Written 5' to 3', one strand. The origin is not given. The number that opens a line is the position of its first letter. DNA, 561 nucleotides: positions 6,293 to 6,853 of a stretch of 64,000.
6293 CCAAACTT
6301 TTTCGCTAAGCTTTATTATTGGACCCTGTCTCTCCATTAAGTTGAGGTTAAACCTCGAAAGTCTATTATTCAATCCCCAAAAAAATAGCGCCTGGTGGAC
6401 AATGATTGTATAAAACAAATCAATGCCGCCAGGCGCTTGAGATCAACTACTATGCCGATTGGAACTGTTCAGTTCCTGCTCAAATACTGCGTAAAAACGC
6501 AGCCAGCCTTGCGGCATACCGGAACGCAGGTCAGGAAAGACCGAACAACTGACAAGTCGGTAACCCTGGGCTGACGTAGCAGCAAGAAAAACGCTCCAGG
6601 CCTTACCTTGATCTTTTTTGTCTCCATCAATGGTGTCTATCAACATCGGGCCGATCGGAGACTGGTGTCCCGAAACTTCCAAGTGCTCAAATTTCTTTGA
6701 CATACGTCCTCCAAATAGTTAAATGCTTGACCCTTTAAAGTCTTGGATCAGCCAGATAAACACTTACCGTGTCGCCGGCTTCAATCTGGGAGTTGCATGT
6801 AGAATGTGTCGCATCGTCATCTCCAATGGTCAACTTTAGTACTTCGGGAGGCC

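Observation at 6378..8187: Two duplicated promoter-gene-terminator cassettes carrying paralogous ~80-aa proteins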

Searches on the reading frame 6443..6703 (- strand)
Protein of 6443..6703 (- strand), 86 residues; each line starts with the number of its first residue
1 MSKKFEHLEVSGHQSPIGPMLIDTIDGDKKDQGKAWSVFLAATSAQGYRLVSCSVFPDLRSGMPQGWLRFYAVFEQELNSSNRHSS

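Call 7: search_protein_families(library=pfam, proteins=[window:6443-6703:-], max_evalue=1)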
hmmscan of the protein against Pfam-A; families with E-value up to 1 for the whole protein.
window:6443-6703:- (86 aa): 3 families
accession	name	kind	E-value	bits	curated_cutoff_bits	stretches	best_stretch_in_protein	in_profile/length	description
PF25612.1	DUF7940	-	0.11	13.5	27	1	34-72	11-48/63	Family of unknown function (DUF7940)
PF17660.6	BTRD1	-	0.11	12.8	23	1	44-76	23-49/50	Polyglycine hydrolase-like, structural repeat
PF18842.6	LPD26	-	0.22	12.1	27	1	20-50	26-56/62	Large polyvalent protein associated domain 26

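Call 13: search_protein_families(library=phrogs, proteins=[window:6443-6703:-], max_evalue=0.1)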
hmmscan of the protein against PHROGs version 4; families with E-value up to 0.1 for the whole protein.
window:6443-6703:- (86 aa): 0 families

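Call 14: search_protein_families(library=padloc, proteins=[window:6443-6703:-], max_evalue=0.1)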
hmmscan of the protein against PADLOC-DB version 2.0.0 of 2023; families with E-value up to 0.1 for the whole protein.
window:6443-6703:- (86 aa): 0 families

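Call 15: search_protein_families(library=ncbifam, proteins=[window:6443-6703:-], max_evalue=0.1)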
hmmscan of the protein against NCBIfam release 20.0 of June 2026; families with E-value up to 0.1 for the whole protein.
window:6443-6703:- (86 aa): 0 families

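Call 19: find_homologous_proteins(query=A1, max_evalue=0.1)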
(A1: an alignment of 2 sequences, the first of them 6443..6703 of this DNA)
Query A1 (2 sequences) (86 aa, profile of the alignment): 2 proteins with E <= 0.1 among 5 candidates.
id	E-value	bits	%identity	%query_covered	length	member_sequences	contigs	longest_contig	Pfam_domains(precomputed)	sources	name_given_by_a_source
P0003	2.4e-43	164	100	100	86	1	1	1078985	-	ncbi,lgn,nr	ncbi:MAG: hypothetical protein HYV90_00060 [Candidatus Woesebacteria bacterium]|nr:MAG: hypothetical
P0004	8.3e-40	153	30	79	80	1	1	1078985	-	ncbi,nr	ncbi:MAG: hypothetical protein HYV90_00070 [Candidatus Woesebacteria bacterium]|nr:MAG: hypothetical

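Call 40: search_solved_structures(query=A2, max_evalue=10)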
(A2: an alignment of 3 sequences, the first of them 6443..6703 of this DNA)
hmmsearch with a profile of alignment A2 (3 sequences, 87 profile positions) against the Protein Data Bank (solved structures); distinct sequences matched with E-value up to 10: 1.
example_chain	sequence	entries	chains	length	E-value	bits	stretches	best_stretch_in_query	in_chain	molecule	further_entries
2iy9_A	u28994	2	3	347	0.039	17.3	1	14-56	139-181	SUBA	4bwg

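Call 41: search_protein_representatives(alignment_id=A1)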
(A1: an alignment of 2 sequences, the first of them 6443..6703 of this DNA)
Query: 2 sequences, 89 profile positions. Proteins with E-value up to 0.001 (for the whole library): 4; up to 1e-10: 4; up to 1e-30: 2. The best 4 are listed.
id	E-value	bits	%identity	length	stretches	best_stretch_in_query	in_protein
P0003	7.6e-44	163.9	-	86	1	1-89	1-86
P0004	2.6e-40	152.5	-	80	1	1-80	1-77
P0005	2.1e-13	66.3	-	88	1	3-88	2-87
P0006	2.2e-13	66.2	-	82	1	3-88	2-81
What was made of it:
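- Closest known: DUF4177. Different: The family is confined to one Woesebacteria clade, with 4 clusters in 1.84 billion representatives (call 41).
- The family has only 4 clusters among 1.84 billion representatives (call 41).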

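Call 43: find_encoding_contigs(protein=P0005, flank=10000, max_places=6)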
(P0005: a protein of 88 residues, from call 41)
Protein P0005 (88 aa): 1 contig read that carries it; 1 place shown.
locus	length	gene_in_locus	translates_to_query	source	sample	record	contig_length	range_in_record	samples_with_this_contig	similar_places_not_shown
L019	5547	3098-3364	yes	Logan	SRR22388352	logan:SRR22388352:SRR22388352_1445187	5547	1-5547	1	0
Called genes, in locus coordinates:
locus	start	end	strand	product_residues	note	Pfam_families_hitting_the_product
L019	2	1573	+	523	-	?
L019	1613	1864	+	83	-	-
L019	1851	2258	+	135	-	-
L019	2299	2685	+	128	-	-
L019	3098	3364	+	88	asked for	-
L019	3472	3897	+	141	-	-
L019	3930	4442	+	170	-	-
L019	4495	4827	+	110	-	-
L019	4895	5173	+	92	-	-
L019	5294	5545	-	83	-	?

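Call 44: find_encoding_contigs(protein=P0006, flank=10000, max_places=6)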
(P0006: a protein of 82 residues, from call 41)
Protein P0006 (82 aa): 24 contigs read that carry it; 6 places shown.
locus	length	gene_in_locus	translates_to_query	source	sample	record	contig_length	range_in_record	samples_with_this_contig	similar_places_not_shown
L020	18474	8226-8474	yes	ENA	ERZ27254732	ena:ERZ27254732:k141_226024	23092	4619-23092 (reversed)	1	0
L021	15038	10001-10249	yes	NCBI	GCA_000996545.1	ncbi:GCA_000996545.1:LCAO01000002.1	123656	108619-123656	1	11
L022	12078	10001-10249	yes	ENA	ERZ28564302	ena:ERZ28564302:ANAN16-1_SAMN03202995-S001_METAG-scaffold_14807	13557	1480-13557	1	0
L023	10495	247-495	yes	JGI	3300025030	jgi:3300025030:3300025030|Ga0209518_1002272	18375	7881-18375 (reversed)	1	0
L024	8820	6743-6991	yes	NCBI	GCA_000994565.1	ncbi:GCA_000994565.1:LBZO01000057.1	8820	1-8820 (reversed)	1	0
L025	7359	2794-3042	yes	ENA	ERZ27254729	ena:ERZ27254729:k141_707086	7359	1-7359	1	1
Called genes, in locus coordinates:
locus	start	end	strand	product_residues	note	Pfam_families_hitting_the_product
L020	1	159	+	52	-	?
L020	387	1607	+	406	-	PF00270:DEAD, PF04851:ResIII (weak), PF00271:Helicase_C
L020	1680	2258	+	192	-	-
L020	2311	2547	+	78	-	-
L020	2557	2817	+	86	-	-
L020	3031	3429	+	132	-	-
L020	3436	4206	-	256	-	PF13489:Methyltransf_23, PF13847:Methyltransf_31, PF08241:Methyltransf_11, PF08242:Methyltransf_12, PF13649:Methyltransf_25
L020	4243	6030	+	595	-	-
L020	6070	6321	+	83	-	-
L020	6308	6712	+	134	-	-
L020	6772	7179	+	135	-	-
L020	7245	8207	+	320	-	-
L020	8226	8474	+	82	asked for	-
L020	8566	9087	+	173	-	-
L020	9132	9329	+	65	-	-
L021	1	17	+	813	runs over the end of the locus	PF00690:Cation_ATPase_N, PF00122:E1-E2_ATPase, PF00702:Hydrolase, PF13246:Cation_ATPase, PF00689:Cation_ATPase_C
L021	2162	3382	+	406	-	PF00270:DEAD, PF04851:ResIII (weak), PF00271:Helicase_C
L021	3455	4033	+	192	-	-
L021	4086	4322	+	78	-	-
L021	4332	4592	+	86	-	-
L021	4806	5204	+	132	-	-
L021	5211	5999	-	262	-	PF13489:Methyltransf_23, PF13847:Methyltransf_31, PF08241:Methyltransf_11, PF08242:Methyltransf_12, PF13649:Methyltransf_25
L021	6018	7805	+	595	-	-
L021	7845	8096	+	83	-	-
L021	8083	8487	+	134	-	-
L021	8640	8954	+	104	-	-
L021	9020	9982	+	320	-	-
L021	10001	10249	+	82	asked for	-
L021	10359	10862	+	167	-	-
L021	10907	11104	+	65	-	-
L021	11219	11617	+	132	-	-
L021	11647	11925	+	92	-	-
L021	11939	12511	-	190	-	-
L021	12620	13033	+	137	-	-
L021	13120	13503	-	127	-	-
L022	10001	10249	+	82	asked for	-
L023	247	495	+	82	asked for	-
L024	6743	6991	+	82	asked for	-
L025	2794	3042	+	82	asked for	-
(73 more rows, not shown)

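Call 48: search_protein_families(library=pfam, alignment_id=A6, max_evalue=10)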
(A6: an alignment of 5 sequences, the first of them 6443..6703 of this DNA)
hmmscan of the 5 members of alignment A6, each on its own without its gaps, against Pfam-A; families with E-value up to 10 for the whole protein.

A. member 1, window:6443-6703:- (86 aa): 3 families
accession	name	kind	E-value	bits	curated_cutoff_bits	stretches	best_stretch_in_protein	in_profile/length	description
PF25612.1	DUF7940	-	0.11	13.5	27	1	34-72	11-48/63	Family of unknown function (DUF7940)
PF17660.6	BTRD1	-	0.11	12.8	23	1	44-76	23-49/50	Polyglycine hydrolase-like, structural repeat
PF18842.6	LPD26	-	0.22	12.1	27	1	20-50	26-56/62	Large polyvalent protein associated domain 26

B. families by the number of members that match (of 5 scanned): 4 families
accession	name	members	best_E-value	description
PF13783.11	DUF4177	3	0.0005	Domain of unknown function (DUF4177)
PF25612.1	DUF7940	1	0.11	Family of unknown function (DUF7940)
PF17660.6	BTRD1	1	0.11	Polyglycine hydrolase-like, structural repeat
PF18842.6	LPD26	1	0.22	Large polyvalent protein associated domain 26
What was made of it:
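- The DUF4177 score is below Pfam's threshold, and A and B themselves give no hit (calls 7, 48).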

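Call 51: search_protein_families(library=pfam, proteins=[P0005, P0006], max_evalue=10)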
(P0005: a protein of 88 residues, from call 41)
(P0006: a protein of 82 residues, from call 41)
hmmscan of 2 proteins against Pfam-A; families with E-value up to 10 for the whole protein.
P0005 (88 aa): 1 family
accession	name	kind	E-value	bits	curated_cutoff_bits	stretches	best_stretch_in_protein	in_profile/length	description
PF13783.11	DUF4177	-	0.061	14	25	1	29-55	14-44/65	Domain of unknown function (DUF4177)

P0006 (82 aa): 1 family
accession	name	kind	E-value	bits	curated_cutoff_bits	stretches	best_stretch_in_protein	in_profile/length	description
PF13783.11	DUF4177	-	0.0005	20.7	25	1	36-72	29-64/65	Domain of unknown function (DUF4177)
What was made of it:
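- DUF4177 gives sub-threshold hits for 3 of 5 members, best 20.7 bits against a cutoff of 25 (calls 48, 51).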

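Call 57: predict_structure(alignment_id=A7)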
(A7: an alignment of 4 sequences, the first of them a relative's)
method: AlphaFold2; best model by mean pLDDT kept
length: 86 residues; sequences in the alignment: 4
mean_pLDDT: 87.3   pTM: 0.73
mean pLDDT of the five models: 87.3, 86.3, 84.2, 84.0, 83.8
residues with pLDDT >= 90: 57; 70-90: 21; 50-70: 7; < 50: 1
segments of 3 or more residues with pLDDT < 50: none
pLDDT, mean of each block of 10 residues (from residue 1): 81 92 91 89 93 92 85 90 60
secondary structure, 60 per line:
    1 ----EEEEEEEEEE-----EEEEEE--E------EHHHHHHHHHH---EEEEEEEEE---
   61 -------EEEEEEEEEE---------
elements in order: E5-14 E20-25 H36-45 E49-57 E68-77
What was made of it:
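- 6443..6703 (-): Gene A, 86 aa, a small DUF4177-like protein (HYV90_00060). It lies 31 nt downstream of the 316-aa gene, with no promoter or terminator between them. The AF2 model has pLDDT 87 with a b1-b2-a-b3-b4 topology (call 57).
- On DUF4177 (PF13783): The model has pLDDT 87 (call 57).
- AF2 pLDDT is 87 (call 57).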

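Call 62: fold_search(model_id=the predicted structure, library=pdb)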
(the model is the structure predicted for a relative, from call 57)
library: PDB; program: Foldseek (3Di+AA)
matches with E <= 10: 683; with E <= 0.001: 0
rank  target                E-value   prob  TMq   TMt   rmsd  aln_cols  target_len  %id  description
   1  6qb7_E                4.9e-02  0.98  0.47  0.38   7.0       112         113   14  Structure of the H1 domain of human KCTD16 (released 2019-02-06)
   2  6qb7_C                5.1e-02  0.98  0.46  0.37   6.8       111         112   14  Structure of the H1 domain of human KCTD16 (released 2019-02-06)
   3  6g57_D                7.0e-02  0.99  0.51  0.53   5.3        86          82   12  Structure of the H1 domain of human KCTD8 (released 2019-03-20)
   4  6qb7_D                7.4e-02  0.99  0.53  0.43   6.2       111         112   14  Structure of the H1 domain of human KCTD16 (released 2019-02-06)
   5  6qb7_A                8.7e-02  0.97  0.47  0.38   6.6       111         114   14  Structure of the H1 domain of human KCTD16 (released 2019-02-06)
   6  6g57_B                1.3e-01  0.99  0.54  0.50   5.7        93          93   11  Structure of the H1 domain of human KCTD8 (released 2019-03-20)
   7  6g57_A                1.6e-01  0.98  0.52  0.46   6.8        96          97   10  Structure of the H1 domain of human KCTD8 (released 2019-03-20)
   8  6qzl_A                1.7e-01  0.93  0.46  0.40   6.5       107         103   10  Structure of the H1 domain of human KCTD12 (released 2019-03-20)
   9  6qzl_C                1.8e-01  0.99  0.58  0.51   5.1       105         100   10  Structure of the H1 domain of human KCTD12 (released 2019-03-20)
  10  3d2l_A                2.0e-01  0.41  0.33  0.14  17.0        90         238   14  Crystal structure of SAM-dependent methyltransferase (ZP_00538691.1) from EXIGUOBACTERIUM SP. 255-15 at 1.90 A resolut (released 2008-05-20)
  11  6m8s_P                2.1e-01  0.54  0.34  0.30   8.3       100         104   11  Crystal structure of the KCTD12 H1 domain in complex with Gbeta1gamma2 subunits (released 2019-02-27)
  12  6m8s_O                2.5e-01  0.66  0.38  0.33   8.2       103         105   10  Crystal structure of the KCTD12 H1 domain in complex with Gbeta1gamma2 subunits (released 2019-02-27)
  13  6qzl_B                2.6e-01  0.96  0.53  0.48   5.3       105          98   10  Structure of the H1 domain of human KCTD12 (released 2019-03-20)
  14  9fq1_C                2.9e-01  0.99  0.58  0.27   5.0       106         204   17  Structure of the disease-causing mutant P20S of human KCTD1 (released 2025-04-23)
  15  7jil_k                3.1e-01  0.47  0.34  0.30   5.7        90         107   13  70S ribosome Flavobacterium johnsoniae (released 2020-12-02)
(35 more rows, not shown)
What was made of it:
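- On GFRP / KCTD C-terminal domain: Foldseek E-values are 0.05 or worse (call 62).
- Closest known: GFRP and the KCTD C-terminal. Different: The best Foldseek E-value is 0.05 (call 62).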

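Call 83: find_related_loci(query=A6, collection=viral_contigs, flank=6000)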
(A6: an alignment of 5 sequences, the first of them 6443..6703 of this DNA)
Query A6 (86 aa) in viral_contigs; peptide patterns used: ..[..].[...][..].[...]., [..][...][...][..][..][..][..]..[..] (x = any residue, [..] = any of these).
5 stretches matched a pattern, but none encodes a relative of the query by tblastn (E <= 1e-3).

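Call 91: fold_search(model_id=the predicted structure, library=viral)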
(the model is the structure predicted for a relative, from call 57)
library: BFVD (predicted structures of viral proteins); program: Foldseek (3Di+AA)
matches with E <= 10: 649; with E <= 0.001: 0
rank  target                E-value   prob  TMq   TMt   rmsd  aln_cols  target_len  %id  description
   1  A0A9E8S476            6.5e-02  0.97  0.47  0.44   8.5        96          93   14  (no name in the UniProt tables at hand)
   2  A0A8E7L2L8            1.2e-01  0.99  0.58  0.48   5.4        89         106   11  Uncharacterized protein [Enterococcus phage 113]
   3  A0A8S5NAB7            1.4e-01  0.97  0.53  0.50   8.7        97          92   14  Uncharacterized protein [Phage sp. ctv3H3]
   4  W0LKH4                1.5e-01  0.75  0.39  0.37  14.0        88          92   10  (no name in the UniProt tables at hand)
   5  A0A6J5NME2            1.6e-01  1.00  0.53  0.58   3.4        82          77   11  DUF4177 domain-containing protein [uncultured Caudovirales phage]
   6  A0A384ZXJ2            1.6e-01  0.47  0.34  0.19   9.7        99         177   10  Uncharacterized protein [Dickeya phage vB_DsoM_JA29]
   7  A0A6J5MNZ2            1.9e-01  0.80  0.42  0.38   9.1        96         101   14  Uncharacterized protein [uncultured Caudovirales phage]
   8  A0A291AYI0            2.0e-01  0.98  0.53  0.48   3.6        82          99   13  Uncharacterized protein [Shigella phage Sf15]
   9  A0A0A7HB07            2.1e-01  0.99  0.47  0.41   4.3        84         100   14  Uncharacterized protein [Arthrobacter phage vB_ArtM-ArV1]
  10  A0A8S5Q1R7            2.6e-01  0.82  0.47  0.51   4.0        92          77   17  DUF4177 domain-containing protein [CrAss-like virus sp. ctjK323]
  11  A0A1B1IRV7            2.7e-01  0.41  0.33  0.25   9.2       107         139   12  (no name in the UniProt tables at hand)
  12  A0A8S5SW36            3.2e-01  0.47  0.36  0.33  12.6       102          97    8  Uncharacterized protein [Siphoviridae sp. ctZHD14]
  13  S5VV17                3.4e-01  0.41  0.35  0.30  14.1        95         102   10  Uncharacterized protein [Pseudomonas phage PaBG]
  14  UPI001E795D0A         3.5e-01  0.44  0.36  0.23  10.3        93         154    6  (no name look-up for this kind of identifier)
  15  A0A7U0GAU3            3.7e-01  0.54  0.36  0.43   5.8        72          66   11  Uncharacterized protein [Klebsiella phage vB_KpP_FBKp16]
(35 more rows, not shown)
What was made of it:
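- On DUF4177 (PF13783): Three annotated DUF4177 phage proteins are among the BFVD hits, with prob 0.82-1.0 and TMq 0.46-0.53 but E = 0.16-0.57 (call 91).
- Closest known: DUF4177. Same: Predicted DUF4177 phage proteins are among the best BFVD structural matches (call 91).
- DUF4177 phage proteins appear among the BFVD hits, with TM 0.46-0.53 (normalised to the query) (call 91).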

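Call 104: search_protein_families(library=pfam, proteins=[L021:3455-4033:+, L021:4086-4322:+, L021:4332-4592:+], max_evalue=1)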
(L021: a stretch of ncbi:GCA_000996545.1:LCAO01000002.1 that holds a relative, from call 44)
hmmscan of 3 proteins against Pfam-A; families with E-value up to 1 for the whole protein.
L021:3455-4033:+ (192 aa): 0 families

L021:4086-4322:+ (78 aa): 3 families
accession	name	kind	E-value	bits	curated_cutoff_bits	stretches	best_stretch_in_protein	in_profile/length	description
PF17723.7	RHH_8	-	9.8e-05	22.9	25.4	1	3-43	7-45/119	Ribbon-Helix-Helix transcriptional regulator family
PF07362.18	CcdA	-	0.019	15.7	22.4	1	3-66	3-61/71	Post-segregation antitoxin CcdA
PF24997.1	PSF1_C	-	0.049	13.7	27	1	13-28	37-52/54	PSF1 C-terminal domain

L021:4332-4592:+ (86 aa): 5 families
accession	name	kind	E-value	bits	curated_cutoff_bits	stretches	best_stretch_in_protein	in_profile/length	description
PF15738.11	YafQ_toxin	-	3.7e-05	24.3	30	1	2-85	1-86/88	Bacterial toxin of type II toxin-antitoxin system, YafQ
PF05015.19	HigB-like_toxin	-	0.00053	20.8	27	1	21-73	22-82/91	RelE-like toxin of type II toxin-antitoxin system HigB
PF24732.2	ParE_like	-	0.0012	19.2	24.4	1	29-83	8-63/67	ParE-like toxin domain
PF05384.16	DegS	-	0.012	15.5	27.6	1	12-53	115-156/159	Sensor protein DegS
PF05016.21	ParE_toxin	-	0.029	15.4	23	1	4-85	1-88/89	ParE toxin of type II toxin-antitoxin system, parDE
